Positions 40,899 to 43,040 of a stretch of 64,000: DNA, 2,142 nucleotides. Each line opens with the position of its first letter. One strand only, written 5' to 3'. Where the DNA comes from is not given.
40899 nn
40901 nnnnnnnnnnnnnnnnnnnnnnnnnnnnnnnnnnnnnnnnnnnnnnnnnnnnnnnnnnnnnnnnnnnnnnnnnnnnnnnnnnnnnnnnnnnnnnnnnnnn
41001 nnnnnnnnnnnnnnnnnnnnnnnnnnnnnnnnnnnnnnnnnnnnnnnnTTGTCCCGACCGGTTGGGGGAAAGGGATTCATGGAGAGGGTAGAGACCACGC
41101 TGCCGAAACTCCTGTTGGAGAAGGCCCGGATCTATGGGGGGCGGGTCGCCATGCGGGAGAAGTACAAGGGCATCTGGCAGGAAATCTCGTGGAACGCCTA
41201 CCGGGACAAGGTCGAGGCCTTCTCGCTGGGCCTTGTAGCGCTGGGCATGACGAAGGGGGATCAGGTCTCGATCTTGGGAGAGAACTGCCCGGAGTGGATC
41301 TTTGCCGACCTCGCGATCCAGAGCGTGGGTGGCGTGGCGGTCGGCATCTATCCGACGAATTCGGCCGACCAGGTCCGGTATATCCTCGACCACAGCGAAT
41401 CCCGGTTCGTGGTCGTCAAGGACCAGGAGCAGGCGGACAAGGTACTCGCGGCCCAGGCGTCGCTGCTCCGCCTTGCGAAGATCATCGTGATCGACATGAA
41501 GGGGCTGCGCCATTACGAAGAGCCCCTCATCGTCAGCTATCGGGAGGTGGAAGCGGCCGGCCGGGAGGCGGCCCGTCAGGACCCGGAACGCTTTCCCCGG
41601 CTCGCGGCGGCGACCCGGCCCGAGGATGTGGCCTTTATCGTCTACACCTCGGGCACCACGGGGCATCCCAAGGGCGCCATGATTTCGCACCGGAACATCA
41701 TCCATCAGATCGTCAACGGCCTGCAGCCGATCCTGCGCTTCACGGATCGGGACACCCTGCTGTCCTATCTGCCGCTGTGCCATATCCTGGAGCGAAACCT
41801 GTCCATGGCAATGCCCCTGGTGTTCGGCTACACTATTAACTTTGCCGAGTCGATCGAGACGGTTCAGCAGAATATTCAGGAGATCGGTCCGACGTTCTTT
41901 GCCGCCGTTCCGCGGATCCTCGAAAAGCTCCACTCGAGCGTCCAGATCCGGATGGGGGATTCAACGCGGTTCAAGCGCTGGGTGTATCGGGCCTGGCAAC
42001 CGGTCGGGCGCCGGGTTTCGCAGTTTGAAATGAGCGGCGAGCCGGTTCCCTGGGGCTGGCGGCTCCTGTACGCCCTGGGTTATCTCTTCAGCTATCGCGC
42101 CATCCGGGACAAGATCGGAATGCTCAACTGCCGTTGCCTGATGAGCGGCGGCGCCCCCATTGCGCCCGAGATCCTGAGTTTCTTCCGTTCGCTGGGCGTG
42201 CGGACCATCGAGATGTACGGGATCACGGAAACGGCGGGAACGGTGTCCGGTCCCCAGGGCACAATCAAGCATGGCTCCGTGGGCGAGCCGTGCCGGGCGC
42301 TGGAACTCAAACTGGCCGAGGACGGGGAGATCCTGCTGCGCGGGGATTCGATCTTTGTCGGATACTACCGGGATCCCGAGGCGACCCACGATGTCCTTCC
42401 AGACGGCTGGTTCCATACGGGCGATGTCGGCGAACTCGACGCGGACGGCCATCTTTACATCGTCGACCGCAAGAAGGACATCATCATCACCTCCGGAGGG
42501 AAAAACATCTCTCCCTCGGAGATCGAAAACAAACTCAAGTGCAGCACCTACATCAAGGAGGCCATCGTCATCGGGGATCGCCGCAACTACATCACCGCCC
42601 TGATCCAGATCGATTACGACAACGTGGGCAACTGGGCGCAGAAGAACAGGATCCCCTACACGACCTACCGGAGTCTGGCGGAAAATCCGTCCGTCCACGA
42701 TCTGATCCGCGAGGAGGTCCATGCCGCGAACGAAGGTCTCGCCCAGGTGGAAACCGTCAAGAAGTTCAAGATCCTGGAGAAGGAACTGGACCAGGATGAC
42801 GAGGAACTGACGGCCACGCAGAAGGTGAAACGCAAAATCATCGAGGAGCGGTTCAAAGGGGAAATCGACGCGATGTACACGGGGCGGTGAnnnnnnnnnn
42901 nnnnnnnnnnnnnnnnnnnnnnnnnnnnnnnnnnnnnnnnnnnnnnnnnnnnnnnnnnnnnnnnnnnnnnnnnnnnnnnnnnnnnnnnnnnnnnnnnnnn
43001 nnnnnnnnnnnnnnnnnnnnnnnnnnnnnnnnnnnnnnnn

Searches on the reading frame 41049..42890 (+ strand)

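Call 5: search_protein_families(library=pfam, proteins=[window:41049-42890:+])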
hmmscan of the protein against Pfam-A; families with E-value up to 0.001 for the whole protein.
window:41049-42890:+ (613 aa): 2 families
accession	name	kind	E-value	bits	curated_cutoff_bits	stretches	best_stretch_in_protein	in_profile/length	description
PF00501.34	AMP-binding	-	1.1e-74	252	29.9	1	25-440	4-384/384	AMP-binding enzyme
PF23562.2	AMP-binding_C_3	-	7.6e-13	49.4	20.8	1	477-611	2-121/124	AMP-binding enzyme C-terminal domain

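Call 29: search_protein_families(library=ncbifam, proteins=[window:41079-42890:+], max_evalue=0.00001)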
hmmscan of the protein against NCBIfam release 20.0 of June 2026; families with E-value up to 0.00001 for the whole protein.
window:41079-42890:+ (603 aa): 102 families (the best 25 are shown)
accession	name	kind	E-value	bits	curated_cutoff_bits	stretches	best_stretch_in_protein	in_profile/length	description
NF038343.1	ligase_FadD11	exception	4.3e-115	385.3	950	1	7-601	2-582/585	fatty acid--CoA ligase FadD11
NF004837.0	PRK06187.1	subfamily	4.7e-82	275.9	476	2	2-300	4-290/531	long-chain-fatty-acid--CoA ligase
NF005801.1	PRK07656.1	equivalog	4.3e-60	203.8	657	2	348-499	278-436/500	FadD3 family acyl-CoA ligase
NF004114.0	PRK05605.1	equivalog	2.8e-58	197.7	766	3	343-502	332-505/575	long-chain-fatty-acid--CoA ligase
NF002966.0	PRK03640.1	equivalog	6.7e-58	196.4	556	3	350-500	255-416/483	o-succinylbenzoate--CoA ligase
NF006182.0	PRK08316.1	subfamily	1.8e-54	185.1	663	2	8-303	13-293/523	fatty acyl-CoA synthetase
TIGR01923.1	menE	equivalog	3.3e-54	184.4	330.15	2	348-500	223-382/442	o-succinylbenzoate--CoA ligase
NF006181.0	PRK08314.1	subfamily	2.7e-51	174.5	705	2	32-291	46-314/563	long-chain-fatty-acid--CoA ligase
NF005702.0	PRK07514.1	subfamily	9.7e-51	172.7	558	2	350-499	271-433/506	malonyl-CoA synthase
NF009233.0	PRK12583.1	subfamily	1.8e-50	171.9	832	2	34-254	44-272/558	fatty acid CoA ligase family protein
NF005307.0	PRK06839.1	equivalog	7.1e-48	163.5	748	2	348-501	263-428/496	o-succinylbenzoate--CoA ligase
NF006020.0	PRK08162.1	subfamily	3.2e-47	161.1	677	2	416-498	390-471/545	acyl-CoA synthetase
NF005714.0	PRK07529.1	subfamily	6.7e-45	153.6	632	2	352-499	341-508/640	acyl-CoA synthetase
NF005947.1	PRK08008.1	equivalog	1e-44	153.1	651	2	366-499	306-454/518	crotonobetaine/carnitine-CoA ligase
NF005676.0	PRK07470.1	equivalog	3.8e-44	151.2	774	2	409-499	373-462/544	acyl-CoA synthetase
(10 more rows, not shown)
